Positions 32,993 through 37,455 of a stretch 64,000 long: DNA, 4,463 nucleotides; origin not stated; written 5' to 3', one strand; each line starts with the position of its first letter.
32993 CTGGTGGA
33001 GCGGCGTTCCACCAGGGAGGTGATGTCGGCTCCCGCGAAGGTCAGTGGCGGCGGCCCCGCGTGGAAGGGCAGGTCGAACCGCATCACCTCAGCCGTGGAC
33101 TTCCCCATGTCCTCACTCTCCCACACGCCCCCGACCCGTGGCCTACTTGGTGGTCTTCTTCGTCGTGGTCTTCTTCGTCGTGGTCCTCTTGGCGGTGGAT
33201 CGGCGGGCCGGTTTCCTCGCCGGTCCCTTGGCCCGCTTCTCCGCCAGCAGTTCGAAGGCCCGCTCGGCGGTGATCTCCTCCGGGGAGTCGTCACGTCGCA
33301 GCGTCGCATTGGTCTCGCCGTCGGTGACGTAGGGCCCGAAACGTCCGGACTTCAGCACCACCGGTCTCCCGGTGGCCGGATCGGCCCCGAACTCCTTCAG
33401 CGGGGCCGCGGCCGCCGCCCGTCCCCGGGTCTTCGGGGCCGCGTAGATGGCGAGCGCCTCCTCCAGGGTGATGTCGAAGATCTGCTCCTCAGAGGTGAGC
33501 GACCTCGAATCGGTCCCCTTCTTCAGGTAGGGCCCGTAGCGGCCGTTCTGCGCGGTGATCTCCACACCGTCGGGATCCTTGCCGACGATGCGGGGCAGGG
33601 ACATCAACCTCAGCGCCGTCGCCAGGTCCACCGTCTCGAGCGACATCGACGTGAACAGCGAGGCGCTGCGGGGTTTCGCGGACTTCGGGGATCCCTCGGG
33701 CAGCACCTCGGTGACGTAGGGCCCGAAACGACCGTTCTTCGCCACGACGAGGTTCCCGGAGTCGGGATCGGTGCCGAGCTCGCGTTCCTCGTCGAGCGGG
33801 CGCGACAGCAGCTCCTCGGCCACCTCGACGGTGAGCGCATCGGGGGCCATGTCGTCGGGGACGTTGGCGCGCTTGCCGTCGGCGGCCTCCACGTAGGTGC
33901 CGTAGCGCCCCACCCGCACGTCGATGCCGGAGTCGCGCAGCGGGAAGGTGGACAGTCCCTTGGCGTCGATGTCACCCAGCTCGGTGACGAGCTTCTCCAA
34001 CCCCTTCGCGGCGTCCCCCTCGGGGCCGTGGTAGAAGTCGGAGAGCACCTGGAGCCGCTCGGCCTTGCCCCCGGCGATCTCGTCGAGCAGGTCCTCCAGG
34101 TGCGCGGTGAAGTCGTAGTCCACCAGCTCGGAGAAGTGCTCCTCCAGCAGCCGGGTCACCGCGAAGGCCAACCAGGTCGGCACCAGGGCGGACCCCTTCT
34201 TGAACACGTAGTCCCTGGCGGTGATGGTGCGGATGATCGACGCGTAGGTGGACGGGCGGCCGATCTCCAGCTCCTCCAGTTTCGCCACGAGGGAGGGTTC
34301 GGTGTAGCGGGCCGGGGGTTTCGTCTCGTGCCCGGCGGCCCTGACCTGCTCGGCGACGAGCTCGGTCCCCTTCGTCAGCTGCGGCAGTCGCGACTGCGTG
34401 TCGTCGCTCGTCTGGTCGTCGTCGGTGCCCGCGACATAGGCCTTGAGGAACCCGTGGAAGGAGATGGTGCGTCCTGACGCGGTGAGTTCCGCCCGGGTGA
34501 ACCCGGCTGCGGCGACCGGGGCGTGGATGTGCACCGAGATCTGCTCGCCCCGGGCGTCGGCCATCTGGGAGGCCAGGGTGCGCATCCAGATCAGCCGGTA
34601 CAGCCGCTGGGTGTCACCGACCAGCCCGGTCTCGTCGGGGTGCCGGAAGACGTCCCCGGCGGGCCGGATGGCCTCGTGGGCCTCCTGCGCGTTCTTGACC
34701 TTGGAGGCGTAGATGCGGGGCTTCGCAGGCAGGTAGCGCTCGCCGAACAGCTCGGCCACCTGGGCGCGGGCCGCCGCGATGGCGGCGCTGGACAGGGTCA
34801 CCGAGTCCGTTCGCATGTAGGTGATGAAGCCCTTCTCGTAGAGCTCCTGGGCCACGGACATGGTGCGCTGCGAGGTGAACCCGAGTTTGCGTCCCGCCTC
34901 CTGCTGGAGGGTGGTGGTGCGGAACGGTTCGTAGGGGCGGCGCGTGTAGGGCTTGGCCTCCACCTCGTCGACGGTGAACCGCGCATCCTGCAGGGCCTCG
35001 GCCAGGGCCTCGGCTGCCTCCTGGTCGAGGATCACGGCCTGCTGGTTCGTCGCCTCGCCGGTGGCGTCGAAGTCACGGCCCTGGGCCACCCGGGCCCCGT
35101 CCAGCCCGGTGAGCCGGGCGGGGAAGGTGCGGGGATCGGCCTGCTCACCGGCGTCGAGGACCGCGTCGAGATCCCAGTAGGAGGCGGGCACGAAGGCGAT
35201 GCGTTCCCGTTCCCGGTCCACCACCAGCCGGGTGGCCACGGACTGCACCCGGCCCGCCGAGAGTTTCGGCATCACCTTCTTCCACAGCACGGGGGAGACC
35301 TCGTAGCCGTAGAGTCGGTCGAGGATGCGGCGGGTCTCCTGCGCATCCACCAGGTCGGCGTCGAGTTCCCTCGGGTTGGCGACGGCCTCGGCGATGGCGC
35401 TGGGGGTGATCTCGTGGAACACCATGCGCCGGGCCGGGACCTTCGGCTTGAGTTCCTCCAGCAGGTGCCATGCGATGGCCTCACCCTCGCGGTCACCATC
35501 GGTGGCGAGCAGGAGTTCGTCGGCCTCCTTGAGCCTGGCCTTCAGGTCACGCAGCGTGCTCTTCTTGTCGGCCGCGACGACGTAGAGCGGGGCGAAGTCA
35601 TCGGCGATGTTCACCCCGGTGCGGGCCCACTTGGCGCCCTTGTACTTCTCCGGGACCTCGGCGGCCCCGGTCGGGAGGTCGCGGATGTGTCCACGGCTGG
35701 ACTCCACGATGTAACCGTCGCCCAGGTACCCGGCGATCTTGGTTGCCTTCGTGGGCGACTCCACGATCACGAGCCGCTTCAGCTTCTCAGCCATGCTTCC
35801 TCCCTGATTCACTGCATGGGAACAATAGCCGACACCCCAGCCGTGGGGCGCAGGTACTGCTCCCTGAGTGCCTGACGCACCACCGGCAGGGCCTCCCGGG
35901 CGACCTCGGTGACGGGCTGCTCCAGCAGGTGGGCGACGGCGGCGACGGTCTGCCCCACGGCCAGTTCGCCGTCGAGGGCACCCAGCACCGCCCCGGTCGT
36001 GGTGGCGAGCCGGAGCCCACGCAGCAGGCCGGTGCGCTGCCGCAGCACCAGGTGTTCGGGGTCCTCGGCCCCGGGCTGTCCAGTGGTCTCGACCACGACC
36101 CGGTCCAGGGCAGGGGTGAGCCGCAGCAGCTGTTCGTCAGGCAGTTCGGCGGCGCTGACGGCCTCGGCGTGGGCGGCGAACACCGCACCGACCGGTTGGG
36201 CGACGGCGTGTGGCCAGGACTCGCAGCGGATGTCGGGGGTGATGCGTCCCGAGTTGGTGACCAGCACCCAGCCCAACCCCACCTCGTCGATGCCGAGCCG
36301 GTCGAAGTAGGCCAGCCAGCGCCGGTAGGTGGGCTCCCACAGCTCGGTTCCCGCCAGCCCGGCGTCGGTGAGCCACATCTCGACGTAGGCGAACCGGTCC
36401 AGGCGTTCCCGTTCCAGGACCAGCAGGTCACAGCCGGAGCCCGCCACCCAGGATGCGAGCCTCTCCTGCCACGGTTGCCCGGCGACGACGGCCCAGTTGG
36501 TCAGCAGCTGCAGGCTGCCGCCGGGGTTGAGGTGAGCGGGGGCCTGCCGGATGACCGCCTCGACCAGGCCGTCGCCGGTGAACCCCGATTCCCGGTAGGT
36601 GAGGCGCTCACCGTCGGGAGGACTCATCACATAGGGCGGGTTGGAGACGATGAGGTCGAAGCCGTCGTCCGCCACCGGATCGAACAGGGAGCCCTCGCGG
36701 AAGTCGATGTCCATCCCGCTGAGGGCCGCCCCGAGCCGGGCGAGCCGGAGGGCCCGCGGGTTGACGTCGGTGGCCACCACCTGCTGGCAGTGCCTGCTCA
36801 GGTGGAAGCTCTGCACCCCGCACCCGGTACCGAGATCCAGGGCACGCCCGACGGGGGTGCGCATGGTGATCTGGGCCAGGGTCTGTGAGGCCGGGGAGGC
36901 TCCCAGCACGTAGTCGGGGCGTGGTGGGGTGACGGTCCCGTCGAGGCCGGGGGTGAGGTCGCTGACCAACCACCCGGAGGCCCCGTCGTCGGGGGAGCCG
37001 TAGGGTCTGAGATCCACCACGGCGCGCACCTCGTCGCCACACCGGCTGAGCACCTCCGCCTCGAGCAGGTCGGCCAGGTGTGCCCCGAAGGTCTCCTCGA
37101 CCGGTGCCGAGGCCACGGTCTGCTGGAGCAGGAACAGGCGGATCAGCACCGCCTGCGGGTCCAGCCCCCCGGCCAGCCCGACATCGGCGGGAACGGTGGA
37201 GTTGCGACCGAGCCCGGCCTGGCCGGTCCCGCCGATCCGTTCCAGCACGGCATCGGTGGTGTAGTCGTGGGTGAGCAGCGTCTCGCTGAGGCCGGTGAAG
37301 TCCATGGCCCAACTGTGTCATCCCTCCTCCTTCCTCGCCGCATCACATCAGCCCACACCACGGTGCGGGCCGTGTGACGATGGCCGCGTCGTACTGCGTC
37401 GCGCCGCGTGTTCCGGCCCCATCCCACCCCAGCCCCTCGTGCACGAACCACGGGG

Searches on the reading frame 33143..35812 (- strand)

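Call 85: search_protein_families(library=pfam, proteins=[window:33143-35812:-], max_evalue=0.00001)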
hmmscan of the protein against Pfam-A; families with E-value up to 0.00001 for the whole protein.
window:33143-35812:- (889 aa): 3 families
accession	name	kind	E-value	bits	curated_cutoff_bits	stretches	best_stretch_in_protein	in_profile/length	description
PF01131.25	Topoisom_bac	-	1.4e-118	396.9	35.1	1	150-590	2-410/411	DNA topoisomerase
PF13368.11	Toprim_C_rpt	-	4.2e-65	215.9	22.3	4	811-866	1-56/57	Topoisomerase C-terminal repeat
PF01751.28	Toprim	-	6.8e-22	77.9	23.1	1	14-135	2-96/96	Toprim domain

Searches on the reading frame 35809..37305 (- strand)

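Call 85: search_protein_families(library=pfam, proteins=[window:35809-37305:-], max_evalue=0.00001)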
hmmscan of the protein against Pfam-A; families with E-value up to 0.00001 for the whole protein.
window:35809-37305:- (498 aa): 5 families
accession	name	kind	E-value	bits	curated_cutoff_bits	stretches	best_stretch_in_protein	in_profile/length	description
PF23186.1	DUF7059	-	1.2e-19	70.7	27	1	13-95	2-84/85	Domain of unknown function (DUF7059)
PF05175.20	MTS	-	1.2e-16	61.3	23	1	139-270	19-141/170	Methyltransferase small domain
PF13649.12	Methyltransf_25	-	1.9e-09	38.5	27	1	156-231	2-81/97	Methyltransferase domain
PF08241.18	Methyltransf_11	-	9.7e-08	33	21.2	1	156-222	1-67/95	Methyltransferase domain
PF13847.12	Methyltransf_31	-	4.8e-07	30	27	1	154-222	6-81/145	Methyltransferase domain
